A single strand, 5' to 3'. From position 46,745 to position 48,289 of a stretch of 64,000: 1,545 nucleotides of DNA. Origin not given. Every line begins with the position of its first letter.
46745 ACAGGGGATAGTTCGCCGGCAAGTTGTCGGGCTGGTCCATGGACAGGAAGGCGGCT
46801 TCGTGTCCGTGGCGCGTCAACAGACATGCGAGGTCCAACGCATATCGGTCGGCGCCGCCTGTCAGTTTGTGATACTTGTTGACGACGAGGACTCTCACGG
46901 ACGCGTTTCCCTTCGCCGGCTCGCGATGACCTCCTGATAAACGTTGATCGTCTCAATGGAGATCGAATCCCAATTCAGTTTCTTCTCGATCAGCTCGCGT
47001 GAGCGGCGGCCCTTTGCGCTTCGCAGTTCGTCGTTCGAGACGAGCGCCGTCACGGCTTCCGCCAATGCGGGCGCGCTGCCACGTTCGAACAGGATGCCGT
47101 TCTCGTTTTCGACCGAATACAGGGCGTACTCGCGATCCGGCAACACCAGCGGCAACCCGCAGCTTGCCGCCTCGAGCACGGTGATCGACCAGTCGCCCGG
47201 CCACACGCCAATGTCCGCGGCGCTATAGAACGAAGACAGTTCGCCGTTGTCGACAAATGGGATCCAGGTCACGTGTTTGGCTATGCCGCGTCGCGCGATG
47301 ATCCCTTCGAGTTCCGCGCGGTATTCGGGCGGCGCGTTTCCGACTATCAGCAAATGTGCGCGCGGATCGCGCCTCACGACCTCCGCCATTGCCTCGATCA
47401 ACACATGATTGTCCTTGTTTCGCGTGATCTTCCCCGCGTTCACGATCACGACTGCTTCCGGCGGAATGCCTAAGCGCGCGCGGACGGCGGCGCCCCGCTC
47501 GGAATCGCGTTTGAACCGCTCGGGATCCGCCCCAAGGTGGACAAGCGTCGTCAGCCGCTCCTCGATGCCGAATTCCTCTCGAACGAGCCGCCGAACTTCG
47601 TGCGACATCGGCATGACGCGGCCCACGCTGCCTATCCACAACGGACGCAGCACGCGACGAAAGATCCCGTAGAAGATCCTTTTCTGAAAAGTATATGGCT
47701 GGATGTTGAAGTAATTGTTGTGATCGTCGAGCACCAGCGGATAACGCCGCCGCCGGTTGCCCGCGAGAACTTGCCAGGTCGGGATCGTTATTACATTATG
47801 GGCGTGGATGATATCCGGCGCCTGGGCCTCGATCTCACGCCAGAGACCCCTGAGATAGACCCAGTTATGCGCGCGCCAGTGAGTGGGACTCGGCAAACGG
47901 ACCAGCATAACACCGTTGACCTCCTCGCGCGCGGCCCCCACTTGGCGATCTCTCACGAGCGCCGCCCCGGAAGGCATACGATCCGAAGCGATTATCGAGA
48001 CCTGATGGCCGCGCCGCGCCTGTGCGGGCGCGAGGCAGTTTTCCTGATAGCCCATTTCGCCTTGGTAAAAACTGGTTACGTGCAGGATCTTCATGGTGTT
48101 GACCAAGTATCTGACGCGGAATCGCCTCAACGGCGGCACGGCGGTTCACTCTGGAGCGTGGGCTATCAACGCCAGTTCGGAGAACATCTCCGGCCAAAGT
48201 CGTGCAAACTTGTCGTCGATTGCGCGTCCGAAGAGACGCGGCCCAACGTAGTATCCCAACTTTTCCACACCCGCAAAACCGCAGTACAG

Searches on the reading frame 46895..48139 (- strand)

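Call 7: search_protein_families(library=pfam, proteins=[window:46895-48139:-])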
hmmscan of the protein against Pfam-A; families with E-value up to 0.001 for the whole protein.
window:46895-48139:- (414 aa): 6 families
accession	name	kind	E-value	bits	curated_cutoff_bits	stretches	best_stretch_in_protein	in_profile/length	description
PF00534.26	Glycos_transf_1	-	2.7e-25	89.3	26.4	1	220-381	6-170/172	Glycosyl transferases group 1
PF13692.12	Glyco_trans_1_4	-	9.5e-23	81.5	27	1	231-369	3-142/142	Glycosyl transferases group 1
PF13439.12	Glyco_transf_4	-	1.8e-17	64.3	28.5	1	36-208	11-170/170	Glycosyltransferase Family 4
PF13579.12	Glyco_trans_4_4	-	9.9e-16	58.9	29.7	1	36-203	10-158/158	Glycosyl transferase 4-like domain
PF13524.12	Glyco_trans_1_2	-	1e-07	32.5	25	1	251-392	5-137/144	Glycosyl transferase-like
PF20706.3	GT4-conflict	-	0.00079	18.9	26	0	233-335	201-312/385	Family 4 Glycosyltransferase in conflict systems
